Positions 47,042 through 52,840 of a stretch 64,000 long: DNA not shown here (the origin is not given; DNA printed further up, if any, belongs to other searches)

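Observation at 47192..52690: RHS cocoon toxin carrying an N-terminal membrane anchor, TPR block and a complete C39-type cysteine-peptidase signature, with no known export partner nearby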

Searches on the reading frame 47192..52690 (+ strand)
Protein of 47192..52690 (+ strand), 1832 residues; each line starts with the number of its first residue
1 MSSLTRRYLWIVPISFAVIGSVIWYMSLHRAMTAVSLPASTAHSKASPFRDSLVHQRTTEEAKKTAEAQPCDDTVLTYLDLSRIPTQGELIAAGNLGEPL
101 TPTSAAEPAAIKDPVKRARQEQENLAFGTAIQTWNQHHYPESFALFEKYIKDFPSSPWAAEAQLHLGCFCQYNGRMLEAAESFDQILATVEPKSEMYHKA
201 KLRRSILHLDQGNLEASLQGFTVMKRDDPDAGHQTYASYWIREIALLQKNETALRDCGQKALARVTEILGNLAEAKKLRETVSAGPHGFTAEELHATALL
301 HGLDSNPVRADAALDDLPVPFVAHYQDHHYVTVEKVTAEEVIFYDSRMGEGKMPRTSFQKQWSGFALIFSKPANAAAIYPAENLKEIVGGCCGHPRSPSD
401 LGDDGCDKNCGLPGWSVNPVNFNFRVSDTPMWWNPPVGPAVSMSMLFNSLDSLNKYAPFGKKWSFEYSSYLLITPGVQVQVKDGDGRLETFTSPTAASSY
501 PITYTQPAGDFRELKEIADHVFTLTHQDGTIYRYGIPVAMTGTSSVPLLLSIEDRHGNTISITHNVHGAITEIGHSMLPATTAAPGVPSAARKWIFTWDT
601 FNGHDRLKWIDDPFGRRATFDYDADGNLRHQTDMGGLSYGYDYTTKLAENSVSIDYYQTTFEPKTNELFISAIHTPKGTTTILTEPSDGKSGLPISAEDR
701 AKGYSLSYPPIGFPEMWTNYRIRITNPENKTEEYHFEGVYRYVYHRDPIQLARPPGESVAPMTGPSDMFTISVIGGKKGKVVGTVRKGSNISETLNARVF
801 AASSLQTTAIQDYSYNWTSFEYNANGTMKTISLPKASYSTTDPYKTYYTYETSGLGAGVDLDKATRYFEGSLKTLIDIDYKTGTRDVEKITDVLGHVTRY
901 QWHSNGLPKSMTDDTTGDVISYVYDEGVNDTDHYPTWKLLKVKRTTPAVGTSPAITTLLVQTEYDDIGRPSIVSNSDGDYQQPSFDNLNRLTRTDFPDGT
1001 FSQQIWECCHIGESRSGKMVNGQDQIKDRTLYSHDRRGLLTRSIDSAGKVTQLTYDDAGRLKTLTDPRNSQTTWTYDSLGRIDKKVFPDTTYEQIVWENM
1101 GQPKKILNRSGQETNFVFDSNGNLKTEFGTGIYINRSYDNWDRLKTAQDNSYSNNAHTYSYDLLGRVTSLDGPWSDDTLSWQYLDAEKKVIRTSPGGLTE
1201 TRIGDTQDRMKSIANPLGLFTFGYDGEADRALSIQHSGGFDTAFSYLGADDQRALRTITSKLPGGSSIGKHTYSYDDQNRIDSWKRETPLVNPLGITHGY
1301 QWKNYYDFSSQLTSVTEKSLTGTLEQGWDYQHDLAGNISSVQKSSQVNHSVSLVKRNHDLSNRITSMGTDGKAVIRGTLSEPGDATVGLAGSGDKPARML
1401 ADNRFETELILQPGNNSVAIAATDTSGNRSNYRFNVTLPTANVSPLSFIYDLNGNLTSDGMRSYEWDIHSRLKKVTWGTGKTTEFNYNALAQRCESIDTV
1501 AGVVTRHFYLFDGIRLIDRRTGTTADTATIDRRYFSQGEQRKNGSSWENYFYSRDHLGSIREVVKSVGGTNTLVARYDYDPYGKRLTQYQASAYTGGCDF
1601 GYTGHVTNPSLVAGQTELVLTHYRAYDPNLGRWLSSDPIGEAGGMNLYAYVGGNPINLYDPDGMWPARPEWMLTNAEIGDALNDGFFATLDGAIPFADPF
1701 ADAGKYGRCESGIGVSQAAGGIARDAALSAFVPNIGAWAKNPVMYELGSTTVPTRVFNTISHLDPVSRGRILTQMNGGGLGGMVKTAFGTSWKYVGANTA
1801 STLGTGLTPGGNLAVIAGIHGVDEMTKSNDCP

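Call 3: search_protein_families(library=pfam, proteins=[window:47192-52690:+], max_evalue=1)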
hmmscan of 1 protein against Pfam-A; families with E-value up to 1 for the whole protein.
window:47192-52690:+ (1832 aa): 6 families
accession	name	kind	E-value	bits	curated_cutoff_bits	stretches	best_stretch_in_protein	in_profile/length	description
PF05593.20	RHS_repeat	-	4.9e-21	75.1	22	5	1034-1068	1-35/38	RHS Repeat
PF03412.21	Peptidase_C39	-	6.6e-19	68.5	22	1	253-373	9-132/133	Peptidase C39 family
PF20148.4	DUF6531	-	0.0033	18.2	24.1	1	442-491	27-74/74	Domain of unknown function (DUF6531)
PF09136.16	Glucodextran_B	-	0.013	15.8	27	1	1374-1437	20-80/83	Glucodextranase, domain B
PF09477.16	Type_III_YscG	-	0.17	12.4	32.1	1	107-188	24-104/116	Bacterial type III secretion system chaperone protein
PF05345.18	He_PIG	-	0.69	10.8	24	0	827-871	15-64/96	Putative Ig domain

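Call 4: search_protein_families(library=ncbifam, proteins=[window:47192-52690:+], max_evalue=1)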
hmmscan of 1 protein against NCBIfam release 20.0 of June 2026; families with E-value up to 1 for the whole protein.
window:47192-52690:+ (1832 aa): 12 families
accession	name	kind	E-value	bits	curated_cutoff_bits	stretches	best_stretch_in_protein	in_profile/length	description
TIGR03696.1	Rhs_assc_core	domain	1.5e-19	70.3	32.5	1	1579-1664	1-76/76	RHS repeat-associated core domain-containing protein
TIGR01643.1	YD_repeat_2x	repeat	6.4e-14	51.8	15.8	2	1034-1075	1-42/42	YD repeat-containing protein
NF041261.1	RHS_core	equivalog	8.8e-10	37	2000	2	956-1205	489-729/1261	RHS element core protein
TIGR03796.1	NHLM_micro_ABC1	equivalog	4.7e-09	35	853.3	1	256-373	12-130/710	NHLP family bacteriocin export ABC transporter peptidase/permease/ATPase subunit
TIGR01193.1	bacteriocin_ABC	subfamily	4.5e-07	28.8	523.85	1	255-374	5-133/708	peptide cleavage/export ABC transporter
TIGR02795.1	tol_pal_ybgF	equivalog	3.7e-06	27.5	90.1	1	128-195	7-73/119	tol-pal system protein YbgF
NF045998.1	cleave_ABC_plasm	equivalog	2.2e-05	22.9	500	1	324-373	83-131/673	Mbov_0121 family peptidase domain-containing ABC transporter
TIGR03302.1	OM_YfiO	subfamily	0.00049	19.7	81.4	1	117-221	27-121/239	outer membrane protein assembly factor BamD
NF052312.1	T9SS_PorW_SprE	equivalog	0.00055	18.7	250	1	136-243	89-187/716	type IX secretion system periplasmic lipoprotein PorW/SprE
NF008068.0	PRK10803.1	equivalog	0.0048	16.9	383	1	108-213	127-232/263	cell division protein CpoB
TIGR01846.1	type_I_sec_HlyB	subfamily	0.069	11.4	725.55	1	265-371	8-115/694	type I secretion system permease/ATPase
NF053852.1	vesicle_Bd0635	exception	0.073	12.7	250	1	116-205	131-219/223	CpoB-like predatory vesicle lipoprotein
